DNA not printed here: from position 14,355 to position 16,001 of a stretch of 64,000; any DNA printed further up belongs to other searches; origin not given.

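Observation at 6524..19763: IS-flanked sulfonate (taurine-type) catabolic island with an unusual gene set in a spore-forming anaerobe-like genome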

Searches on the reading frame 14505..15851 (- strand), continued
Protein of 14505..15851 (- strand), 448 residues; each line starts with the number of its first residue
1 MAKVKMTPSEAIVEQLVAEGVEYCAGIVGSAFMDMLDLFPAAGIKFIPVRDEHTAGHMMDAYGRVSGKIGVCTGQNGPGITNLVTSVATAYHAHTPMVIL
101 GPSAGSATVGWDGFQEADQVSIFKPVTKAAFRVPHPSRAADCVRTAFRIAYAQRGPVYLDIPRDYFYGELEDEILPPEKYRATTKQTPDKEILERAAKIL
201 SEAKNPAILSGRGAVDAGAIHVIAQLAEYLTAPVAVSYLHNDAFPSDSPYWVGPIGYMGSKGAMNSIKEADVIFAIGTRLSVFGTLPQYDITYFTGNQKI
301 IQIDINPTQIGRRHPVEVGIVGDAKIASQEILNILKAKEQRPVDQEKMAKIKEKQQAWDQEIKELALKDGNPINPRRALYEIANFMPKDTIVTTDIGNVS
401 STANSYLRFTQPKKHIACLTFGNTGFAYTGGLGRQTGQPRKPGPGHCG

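Call 36: find_encoding_contigs(protein=P0067, flank=10000, max_places=1)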
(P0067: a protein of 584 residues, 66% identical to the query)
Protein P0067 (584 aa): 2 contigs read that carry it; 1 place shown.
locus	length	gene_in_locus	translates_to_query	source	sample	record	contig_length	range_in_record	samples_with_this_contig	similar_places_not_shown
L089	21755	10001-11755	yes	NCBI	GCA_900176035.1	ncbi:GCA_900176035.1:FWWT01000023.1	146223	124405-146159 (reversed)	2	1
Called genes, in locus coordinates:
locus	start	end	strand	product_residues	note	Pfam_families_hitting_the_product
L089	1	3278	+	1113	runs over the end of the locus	PF00580:UvrD-helicase, PF13245:AAA_19 (weak), PF13361:UvrD_C, PF13538:UvrD_C_2 (faint)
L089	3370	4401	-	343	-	PF20903:SPL, PF04055:Radical_SAM (weak)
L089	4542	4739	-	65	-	PF08984:DUF1858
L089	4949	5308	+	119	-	-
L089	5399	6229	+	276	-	PF02645:DegV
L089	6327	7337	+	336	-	PF01734:Patatin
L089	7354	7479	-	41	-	-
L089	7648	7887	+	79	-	PF00403:HMA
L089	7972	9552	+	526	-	PF01293:PEPCK_ATP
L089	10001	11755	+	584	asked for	PF02776:TPP_enzyme_N, PF00205:TPP_enzyme_M, PF02775:TPP_enzyme_C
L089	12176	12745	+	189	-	PF25160:LdpA_Fe-S-bd (faint), PF13237:Fer4_10 (faint), PF13183:Fer4_8, PF13187:Fer4_9, PF13534:Fer4_17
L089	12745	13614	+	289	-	PF02754:CCG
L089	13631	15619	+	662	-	PF12831:FAD_oxidored (weak), PF13450:NAD_binding_8, PF00037:Fer4 (weak), PF13187:Fer4_9 (weak), PF13484:Fer4_16 (weak), PF00037:Fer4 (weak), PF12838:Fer4_7, PF13187:Fer4_9 (weak), +7 more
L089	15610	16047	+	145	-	PF02662:FlpD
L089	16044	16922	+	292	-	PF13183:Fer4_8 (weak), PF13534:Fer4_17 (weak)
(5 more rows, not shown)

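Call 38: search_protein_families(library=pfam, proteins=[L007:270-1454:+, L007:1451-2293:+, L007:2297-2677:+, L007:7176-8294:+, L007:15359-16672:+, L007:16864-17964:+, L007:18059-18793:-, L007:19070-19924:+, L007:19941-20933:+], max_evalue=0.01)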
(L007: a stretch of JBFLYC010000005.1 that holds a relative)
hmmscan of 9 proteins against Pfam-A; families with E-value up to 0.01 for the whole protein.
L007:270-1454:+ (394 aa): 8 families
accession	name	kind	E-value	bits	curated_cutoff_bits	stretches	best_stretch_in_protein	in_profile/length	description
PF02655.19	ATP-grasp_3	-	3.1e-13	50.6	23.2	1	101-256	2-157/160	ATP-grasp domain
PF07478.18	Dala_Dala_lig_C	-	7.6e-10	39.1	24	1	123-265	34-184/204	D-ala D-ala ligase C-terminus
PF13535.11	ATP-grasp_4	-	5.2e-09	36.3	27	1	125-254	2-150/160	ATP-grasp domain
PF02786.22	CPSase_L_D2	-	5.7e-08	33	19.8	1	124-274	37-197/211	Carbamoyl-phosphate synthase L chain, ATP binding domain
PF21360.3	PylC-like_N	-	5.7e-06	26.8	27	1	4-80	2-82/96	PylC-like, N-terminal domain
PF02222.28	ATP-grasp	-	1.4e-05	25.3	27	1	126-255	31-162/179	ATP-grasp domain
PF15632.11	ATPgrasp_Ter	-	0.0023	18.1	29.1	0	162-257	3-87/131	ATP-grasp in the biosynthetic pathway with Ter operon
PF00899.27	ThiF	-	0.0041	16.7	28.1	1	54-90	102-138/238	ThiF family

L007:1451-2293:+ (280 aa): 6 families
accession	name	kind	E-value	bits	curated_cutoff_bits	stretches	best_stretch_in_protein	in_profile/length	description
PF21455.3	PylD_N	-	4e-33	114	27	1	9-124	2-112/112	Pyrrolysine biosynthesis protein PylD, N-terminal domain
PF01262.27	AlaDh_PNT_C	-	7.2e-06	26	23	1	144-228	15-104/214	Alanine dehydrogenase/PNT, C-terminal domain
PF00208.27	ELFV_dehydrog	-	0.00028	21.1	23.4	1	125-178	5-57/241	Glutamate/Leucine/Phenylalanine/Valine dehydrogenase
PF02826.25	2-Hacid_dh_C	-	0.0019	18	25.1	1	144-194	27-76/178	D-isomer specific 2-hydroxyacid dehydrogenase, NAD binding domain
PF13241.12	NAD_binding_7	-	0.0022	19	22.1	1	151-223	5-68/104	Putative NAD(P)-binding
PF01488.26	Shikimate_DH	-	0.0034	17.9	24.3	1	147-224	6-83/138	Shikimate / quinate 5-dehydrogenase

L007:2297-2677:+ (126 aa): 0 families

L007:7176-8294:+ (372 aa): 13 families
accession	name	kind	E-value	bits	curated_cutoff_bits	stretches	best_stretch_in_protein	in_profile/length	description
PF01262.27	AlaDh_PNT_C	-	2.9e-91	305.1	23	1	141-354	1-214/214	Alanine dehydrogenase/PNT, C-terminal domain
PF05222.21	AlaDh_PNT_N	-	7.6e-50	169.1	30.4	1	4-137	1-136/136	Alanine dehydrogenase/PNT, N-terminal domain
PF07992.20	Pyr_redox_2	-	1.2e-10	41.7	26.1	1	30-220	24-194/291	Pyridine nucleotide-disulphide oxidoreductase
PF00070.33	Pyr_redox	-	3.5e-07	31.1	22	1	170-220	1-51/82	Pyridine nucleotide-disulphide oxidoreductase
PF02826.25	2-Hacid_dh_C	-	6.8e-07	29.3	25.1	1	170-268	38-127/178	D-isomer specific 2-hydroxyacid dehydrogenase, NAD binding domain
PF03446.21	NAD_binding_2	-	8e-05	23.1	21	1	171-267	2-92/161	NAD binding domain of 6-phosphogluconate dehydrogenase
PF02737.24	3HCDH_N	-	0.00039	20.8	22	1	170-223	1-54/180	3-hydroxyacyl-CoA dehydrogenase, NAD binding domain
PF03807.23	F420_oxidored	-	0.0016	19.4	21.6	1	171-268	2-92/94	NADP oxidoreductase coenzyme F420-dependent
PF00107.32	ADH_zinc_N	-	0.002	18.5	31.8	1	179-230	2-51/129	Zinc-binding dehydrogenase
PF01488.26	Shikimate_DH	-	0.0021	18.5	24.3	1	169-269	13-113/138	Shikimate / quinate 5-dehydrogenase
PF13241.12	NAD_binding_7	-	0.0045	18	22.1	0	169-239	8-69/104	Putative NAD(P)-binding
PF02254.24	TrkA_N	-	0.0066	17.2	23.8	0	171-219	1-49/116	TrkA-N domain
PF01134.28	GIDA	-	0.0079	15.7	22.1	0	171-199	2-30/391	Glucose inhibited division protein A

L007:15359-16672:+ (437 aa): 2 families
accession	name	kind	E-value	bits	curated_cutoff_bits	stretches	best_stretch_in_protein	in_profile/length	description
PF07690.21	MFS_1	-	3.1e-54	184.7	33.4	2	24-395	1-346/347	Major Facilitator Superfamily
PF00083.30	Sugar_tr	-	3.9e-06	26.4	22.3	1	33-200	33-193/452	Sugar (and other) transporter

L007:16864-17964:+ (366 aa): 3 families
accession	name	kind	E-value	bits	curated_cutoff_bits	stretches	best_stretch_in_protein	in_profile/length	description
PF17989.7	ALP_N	-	1.4e-32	113.4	26.3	1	38-193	1-148/148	Actin like proteins N terminal domain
PF21522.3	MreB-like_C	-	6.7e-15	56.2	27.8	1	218-332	1-118/123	Archaeal actin homologue MreB-like, C-terminal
PF00891.24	Methyltransf_2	-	0.0096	15.7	22.3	0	295-344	40-89/210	O-methyltransferase domain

L007:18059-18793:- (244 aa): 2 families
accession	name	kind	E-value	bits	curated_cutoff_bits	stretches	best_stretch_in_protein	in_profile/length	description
PF04307.19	YdjM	-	9.9e-32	110.3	29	1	11-187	1-175/176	YdjM inner membrane protein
PF00882.24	Zn_dep_PLPC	-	0.0017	18.7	26.8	1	41-124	29-97/167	Zinc dependent phospholipase C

L007:19070-19924:+ (284 aa): 1 family
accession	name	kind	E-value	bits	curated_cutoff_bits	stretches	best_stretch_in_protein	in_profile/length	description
PF02569.21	Pantoate_ligase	-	2.8e-103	345.2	20.7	1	6-281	2-268/268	Pantoate-beta-alanine ligase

L007:19941-20933:+ (330 aa): 2 families
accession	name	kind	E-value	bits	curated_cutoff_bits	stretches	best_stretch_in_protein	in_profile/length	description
PF16199.10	Radical_SAM_C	-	2.5e-27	95.2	31.9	1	224-308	1-85/85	Radical_SAM C-terminal domain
PF04055.27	Radical_SAM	-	4.1e-14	53.5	29.5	1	53-214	9-161/166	Radical SAM superfamily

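Call 39: find_homologous_proteins(query=L001:12047-13273:+, max_evalue=1e-30)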
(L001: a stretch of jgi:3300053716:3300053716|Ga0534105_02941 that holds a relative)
Query L001:12047-13273:+ (408 aa): 1956 proteins with E <= 1e-30 among 8000 candidates; the best 120 are listed.
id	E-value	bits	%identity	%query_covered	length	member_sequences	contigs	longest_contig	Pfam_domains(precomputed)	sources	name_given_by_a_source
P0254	1.6e-273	924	99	100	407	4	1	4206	PF01546.34,PF04389.23,PF07687.20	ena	-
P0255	7.1e-196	669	74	94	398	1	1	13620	PF01546.34,PF04389.23,PF07687.20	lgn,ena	-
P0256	8.0e-195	665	74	97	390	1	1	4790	PF01546.34,PF04389.23,PF07687.20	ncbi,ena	-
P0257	3.9e-194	663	75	93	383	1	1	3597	PF01546.34,PF04389.23,PF07687.20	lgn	-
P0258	1.4e-193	661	72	97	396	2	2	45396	PF01546.34,PF04389.23,PF07687.20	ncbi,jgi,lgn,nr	ncbi:MAG: hypothetical protein JM58_06665 [Peptococcaceae bacterium BICA1-8]|nr:MAG: hypothetical pr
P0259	8.1e-191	652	71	97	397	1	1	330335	PF01546.34,PF04389.23,PF07687.20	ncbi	ncbi:MAG: M20 family metallopeptidase [Peptococcaceae bacterium]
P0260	1.8e-190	651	70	95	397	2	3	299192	PF01546.34,PF04389.23,PF07687.20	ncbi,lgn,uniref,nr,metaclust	ncbi:M20 family metallopeptidase [Desulfitibacter alkalitolerans]|uniref:M20 family metallopeptidase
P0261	2.2e-189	647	71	97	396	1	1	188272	PF01546.34,PF04389.23,PF07687.20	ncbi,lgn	ncbi:MAG: M20 family metallopeptidase [Bacillota bacterium]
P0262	1.6e-147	510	57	94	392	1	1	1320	PF01546.34,PF04389.23,PF07687.20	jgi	-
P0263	2.0e-142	493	54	94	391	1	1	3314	PF01546.34,PF04389.23,PF07687.20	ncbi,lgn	ncbi:MAG: M20 family metallopeptidase [Dehalobacterium sp.]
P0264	1.9e-141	490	56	95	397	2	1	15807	PF01546.34,PF04389.23,PF07687.20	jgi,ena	-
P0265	1.3e-139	483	53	94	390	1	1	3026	PF01546.34,PF04389.23,PF07687.20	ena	-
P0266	7.0e-134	465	54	93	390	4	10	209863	PF01546.34,PF04389.23,PF07687.20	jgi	-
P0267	3.2e-132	459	54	93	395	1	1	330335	PF01546.34,PF04389.23,PF07687.20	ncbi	ncbi:MAG: M20 family metallopeptidase [Peptococcaceae bacterium]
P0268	5.3e-128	445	52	93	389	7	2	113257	PF01546.34,PF04389.23,PF07687.20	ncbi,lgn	ncbi:MAG: M20 family metallopeptidase [Bacillota bacterium]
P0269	2.7e-127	443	53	91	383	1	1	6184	PF01546.34,PF04389.23,PF07687.20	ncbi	ncbi:MAG: M20 family metallopeptidase, partial [Peptococcales bacterium]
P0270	4.9e-125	435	52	93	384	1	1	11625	PF01546.34,PF04389.23,PF07687.20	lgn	-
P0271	1.3e-123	431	48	94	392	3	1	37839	PF01546.34,PF04389.23,PF07687.20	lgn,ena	-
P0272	9.7e-121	421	48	95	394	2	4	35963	PF01546.34,PF04389.23,PF05343.20,PF07687.20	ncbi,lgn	ncbi:MAG: M20 family metallopeptidase [Dehalobacterium sp.]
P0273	1.5e-119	417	51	90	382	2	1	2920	PF01546.34,PF04389.23,PF07687.20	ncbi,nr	ncbi:MAG: M20 family metallopeptidase, partial [Firmicutes bacterium]|nr:M20 family metallopeptidase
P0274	2.7e-118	413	51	91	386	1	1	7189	PF01546.34,PF04389.23,PF07687.20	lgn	-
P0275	3.8e-113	396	76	56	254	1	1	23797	PF01546.34,PF04389.23,PF07687.20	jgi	jgi:succinyl-diaminopimelate desuccinylase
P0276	6.0e-113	396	46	96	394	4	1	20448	PF01546.34,PF04389.23,PF07687.20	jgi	jgi:acetylornithine deacetylase/succinyl-diaminopimelate desuccinylase family protein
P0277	3.2e-104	367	47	91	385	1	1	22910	PF01546.34,PF04389.23,PF07687.20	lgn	-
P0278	1.1e-102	362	43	92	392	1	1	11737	PF01546.34,PF04389.23,PF07687.20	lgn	-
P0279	4.0e-102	360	46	94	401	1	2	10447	PF01546.34,PF04389.23,PF07687.20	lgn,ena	-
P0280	6.7e-101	356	42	95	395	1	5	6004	PF01546.34,PF04389.23,PF05343.20,PF07687.20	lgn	-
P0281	6.7e-101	356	45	94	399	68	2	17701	PF01546.34,PF04389.23,PF07687.20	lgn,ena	-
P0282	1.7e-100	355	45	94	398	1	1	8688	PF01546.34,PF04389.23,PF07687.20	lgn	-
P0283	4.9e-100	353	41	93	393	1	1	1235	PF01546.34,PF04389.23,PF07687.20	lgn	-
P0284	2.1e-99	351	44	95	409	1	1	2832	PF01546.34,PF04389.23,PF07687.20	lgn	-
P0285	7.8e-99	349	45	94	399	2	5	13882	PF01546.34,PF04389.23,PF07687.20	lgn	-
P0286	1.8e-98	348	42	94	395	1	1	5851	PF01546.34,PF04389.23,PF05343.20,PF07687.20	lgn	-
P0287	1.9e-98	348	45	94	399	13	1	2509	PF01546.34,PF04389.23,PF07687.20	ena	-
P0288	7.2e-97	343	40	95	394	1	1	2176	PF01546.34,PF04389.23,PF05343.20,PF07687.20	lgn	-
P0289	1.2e-96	342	40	95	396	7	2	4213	PF01546.34,PF04389.23,PF05343.20,PF07687.20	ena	-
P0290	2.0e-96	341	44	94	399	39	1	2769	PF01546.34,PF04389.23,PF07687.20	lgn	-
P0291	1.2e-95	339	39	95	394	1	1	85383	PF01546.34,PF04389.23,PF05343.20,PF07687.20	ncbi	-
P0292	2.1e-95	338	39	95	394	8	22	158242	PF01546.34,PF04389.23,PF05343.20,PF07687.20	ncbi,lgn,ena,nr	ncbi:MAG: M20 family metallopeptidase [Peptococcaceae bacterium]|nr:M20 family metallopeptidase [Pep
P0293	5.3e-95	337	45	93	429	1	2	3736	PF01546.34,PF07687.20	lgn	-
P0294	1.6e-94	335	44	94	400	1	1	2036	PF01546.34,PF04389.23,PF07687.20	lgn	-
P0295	2.1e-94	335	44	94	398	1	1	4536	PF01546.34,PF04389.23,PF07687.20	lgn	-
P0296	3.2e-94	334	44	94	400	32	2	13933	PF01546.34,PF04389.23,PF07687.20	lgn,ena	-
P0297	8.5e-94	333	41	93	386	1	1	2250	PF01546.34,PF04389.23,PF07687.20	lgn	-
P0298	1.5e-93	332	43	93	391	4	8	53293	PF01546.34,PF04389.23,PF07687.20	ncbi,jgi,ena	-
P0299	1.8e-93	332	44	94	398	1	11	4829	PF01546.34,PF04389.23,PF07687.20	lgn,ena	-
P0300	4.7e-91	324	41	92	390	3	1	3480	PF01546.34,PF04389.23,PF07687.20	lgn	-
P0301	5.7e-91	323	41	95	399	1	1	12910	PF01546.34,PF04389.23,PF07687.20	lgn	-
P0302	1.2e-90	322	42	93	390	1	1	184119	PF01546.34,PF04389.23,PF07687.20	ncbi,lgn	-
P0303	3.6e-90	321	41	96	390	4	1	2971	PF01546.34,PF04389.23,PF07687.20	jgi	jgi:succinyl-diaminopimelate desuccinylase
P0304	5.1e-90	320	41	95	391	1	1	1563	PF01546.34,PF04389.23,PF05343.20,PF07687.20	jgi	jgi:acetylornithine deacetylase/succinyl-diaminopimelate desuccinylase family protein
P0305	3.3e-89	317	42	93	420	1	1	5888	PF01546.34,PF04389.23,PF07687.20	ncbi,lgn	ncbi:M20 family metallopeptidase [soil metagenome]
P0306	3.9e-89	317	42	93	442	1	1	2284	PF01546.34,PF07687.20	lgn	-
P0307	4.0e-89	317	42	91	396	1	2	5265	PF01546.34,PF07687.20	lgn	-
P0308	2.4e-88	315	41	97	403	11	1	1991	PF01546.34,PF04389.23,PF05343.20,PF07687.20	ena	-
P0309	3.3e-88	314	41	94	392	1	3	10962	PF01546.34,PF04389.23,PF05343.20,PF07687.20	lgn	-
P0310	3.7e-88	314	41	93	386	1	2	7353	PF01546.34,PF04389.23,PF07687.20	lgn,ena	-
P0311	1.4e-87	312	42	92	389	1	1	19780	PF01546.34,PF04389.23,PF07687.20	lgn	-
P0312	1.6e-87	312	39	93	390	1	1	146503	PF01546.34,PF04389.23,PF05343.20,PF07687.20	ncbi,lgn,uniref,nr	ncbi:M20 family metallopeptidase [Clostridium sp. P21]|uniref:Probable succinyl-diaminopimelate desu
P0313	6.5e-87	310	42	91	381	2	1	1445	PF01546.34,PF04389.23,PF07687.20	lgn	-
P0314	6.6e-87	310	42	93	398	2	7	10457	PF01546.34,PF07687.20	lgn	-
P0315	1.6e-86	309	42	93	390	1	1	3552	PF01546.34,PF04389.23,PF07687.20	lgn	-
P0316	1.8e-86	308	41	93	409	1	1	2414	PF01546.34,PF07687.20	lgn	-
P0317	1.9e-86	308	41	92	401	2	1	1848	PF01546.34,PF07687.20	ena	-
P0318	2.0e-86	308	41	92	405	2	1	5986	PF01546.34,PF04389.23,PF07687.20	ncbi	-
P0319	3.1e-86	308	41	92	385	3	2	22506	PF01546.34,PF04389.23,PF07687.20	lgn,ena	-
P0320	3.9e-86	307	42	91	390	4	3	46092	PF01546.34,PF04389.23,PF07687.20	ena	-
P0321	4.3e-86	307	42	92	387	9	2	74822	PF01546.34,PF04389.23,PF07687.20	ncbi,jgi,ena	-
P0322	4.3e-86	307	41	90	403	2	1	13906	PF01546.34,PF07687.20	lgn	-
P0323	7.9e-86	306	40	93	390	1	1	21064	PF01546.34,PF04389.23,PF05343.20,PF07687.20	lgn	-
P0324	1.5e-85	305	42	92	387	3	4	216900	PF01546.34,PF04389.23,PF07687.20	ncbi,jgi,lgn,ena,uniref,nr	ncbi:peptidase M20 [Youngiibacter fragilis 232.1]|uniref:Probable succinyl-diaminopimelate desucciny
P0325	2.2e-85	305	41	93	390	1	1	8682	PF01546.34,PF04389.23,PF05343.20,PF07687.20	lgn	-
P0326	2.8e-85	305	42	91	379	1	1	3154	PF01546.34,PF04389.23,PF07687.20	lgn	-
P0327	3.2e-85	304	40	92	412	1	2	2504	PF01546.34,PF04389.23,PF07687.20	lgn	-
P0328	6.1e-85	303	41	91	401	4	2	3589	PF01546.34,PF07687.20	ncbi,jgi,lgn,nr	ncbi:MAG TPA: M20 family metallopeptidase [Thermomicrobiales bacterium]|jgi:succinyl-diaminopimelate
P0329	7.0e-85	303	41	94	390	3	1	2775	PF01546.34,PF04389.23,PF05343.20,PF07687.20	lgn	-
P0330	1.1e-84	303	41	92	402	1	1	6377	PF01546.34,PF07687.20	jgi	jgi:succinyl-diaminopimelate desuccinylase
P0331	1.6e-84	302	39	95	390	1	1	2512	PF01546.34,PF04389.23,PF07687.20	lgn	-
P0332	2.0e-84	302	39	91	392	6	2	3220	PF01546.34,PF04389.23,PF07687.20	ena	-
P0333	7.7e-84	300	38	94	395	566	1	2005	PF01546.34,PF04389.23,PF07687.20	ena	-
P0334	8.4e-84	300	41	92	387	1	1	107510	PF01546.34,PF04389.23,PF07687.20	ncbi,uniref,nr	ncbi:M20 family metallopeptidase [Youngiibacter multivorans]|uniref:Acetylornithine deacetylase/succ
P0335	2.0e-83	298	40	92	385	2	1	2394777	PF01546.34,PF04389.23,PF07687.20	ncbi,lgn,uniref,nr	ncbi:M20 family metallopeptidase [Miniphocaeibacter halophilus]|uniref:M20 family metallopeptidase n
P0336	2.8e-83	298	41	91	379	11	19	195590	PF01546.34,PF04389.23,PF07687.20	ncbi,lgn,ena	ncbi:MAG: M20 family metallopeptidase [Clostridiaceae bacterium]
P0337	3.2e-83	298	40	92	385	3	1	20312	PF01546.34,PF04389.23,PF07687.20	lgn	-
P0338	3.8e-83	298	41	92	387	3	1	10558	PF01546.34,PF04389.23,PF07687.20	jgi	jgi:acetylornithine deacetylase/succinyl-diaminopimelate desuccinylase family protein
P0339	4.8e-83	297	38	94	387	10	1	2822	PF01546.34,PF04389.23,PF07687.20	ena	-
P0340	8.4e-83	296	39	94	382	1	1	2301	PF01546.34,PF04389.23,PF07687.20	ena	-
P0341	1.0e-82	296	38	94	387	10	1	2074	PF01546.34,PF04389.23,PF07687.20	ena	-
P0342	1.2e-82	296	38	94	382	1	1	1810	PF01546.34,PF04389.23,PF07687.20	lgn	-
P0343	1.3e-82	296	38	94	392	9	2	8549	PF01546.34,PF04389.23,PF07687.20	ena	-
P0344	2.2e-82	295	39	94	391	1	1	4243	PF01546.34,PF04389.23,PF07687.20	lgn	-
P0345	2.7e-82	295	39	92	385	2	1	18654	PF01546.34,PF04389.23,PF07687.20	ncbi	-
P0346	3.7e-82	294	37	94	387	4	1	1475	PF01546.34,PF04389.23,PF07687.20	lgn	-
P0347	5.6e-82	294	38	94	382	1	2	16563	PF01546.34,PF04389.23,PF07687.20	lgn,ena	-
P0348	6.9e-82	293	38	94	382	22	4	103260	PF01546.34,PF04389.23,PF07687.20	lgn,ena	-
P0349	1.0e-81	293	37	94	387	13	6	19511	PF01546.34,PF04389.23,PF07687.20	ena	-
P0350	2.0e-81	292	38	92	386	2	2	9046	PF01546.34,PF04389.23,PF07687.20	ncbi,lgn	ncbi:MAG: M20 family metallopeptidase [Treponema sp.]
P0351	2.8e-81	291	38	94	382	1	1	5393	PF01546.34,PF04389.23,PF07687.20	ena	-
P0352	3.3e-81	291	38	94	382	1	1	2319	PF01546.34,PF04389.23,PF07687.20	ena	-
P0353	4.6e-81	291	38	94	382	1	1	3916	PF01546.34,PF04389.23,PF07687.20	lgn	-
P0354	5.4e-81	290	38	94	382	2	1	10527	PF01546.34,PF04389.23,PF07687.20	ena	-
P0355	7.3e-81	290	38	92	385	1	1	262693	PF01546.34,PF04389.23,PF07687.20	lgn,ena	-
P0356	9.8e-81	290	38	94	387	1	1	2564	PF01546.34,PF04389.23,PF07687.20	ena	-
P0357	9.9e-81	290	38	94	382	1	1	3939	PF01546.34,PF04389.23,PF07687.20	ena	-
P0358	2.0e-80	289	38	94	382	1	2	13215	PF01546.34,PF04389.23,PF07687.20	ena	-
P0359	4.5e-80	287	39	89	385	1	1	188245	PF01546.34,PF04389.23,PF07687.20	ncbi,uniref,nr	ncbi:M20 family metallopeptidase [Miniphocaeibacter massiliensis]|uniref:M20 family metallopeptidase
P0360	8.5e-80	286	40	91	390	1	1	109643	PF01546.34,PF04389.23,PF07687.20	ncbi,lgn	ncbi:MAG: M20 family metallopeptidase [Clostridiaceae bacterium]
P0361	1.2e-79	286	38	94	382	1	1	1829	PF01546.34,PF04389.23,PF07687.20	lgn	-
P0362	5.2e-79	284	37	94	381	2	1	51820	PF01546.34,PF04389.23,PF07687.20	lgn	-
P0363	1.7e-78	282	39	91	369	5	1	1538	PF01546.34,PF04389.23,PF07687.20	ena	-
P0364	2.4e-78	282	39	96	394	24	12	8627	PF01546.34,PF04389.23,PF07687.20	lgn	-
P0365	5.3e-78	281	38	92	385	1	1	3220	PF01546.34,PF04389.23,PF07687.20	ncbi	-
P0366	4.8e-77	277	40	77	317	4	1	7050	PF01546.34,PF04389.23,PF07687.20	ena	-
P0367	6.8e-77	277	37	93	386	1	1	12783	PF01546.34,PF04389.23,PF07687.20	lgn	-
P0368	3.6e-76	275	40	92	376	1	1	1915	PF01546.34,PF04389.23,PF07687.20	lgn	-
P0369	1.1e-73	266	36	94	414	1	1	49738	PF01546.34,PF07687.20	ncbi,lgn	-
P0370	6.8e-73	264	35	95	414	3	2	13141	PF01546.34,PF04389.23,PF07687.20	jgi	-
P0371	1.7e-71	259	38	92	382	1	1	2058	PF01546.34,PF04389.23,PF07687.20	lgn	-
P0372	5.8e-71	257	38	92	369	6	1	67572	PF01546.34,PF04389.23,PF07687.20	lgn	-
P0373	2.5e-68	249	39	74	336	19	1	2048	PF01546.34,PF04389.23,PF07687.20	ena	-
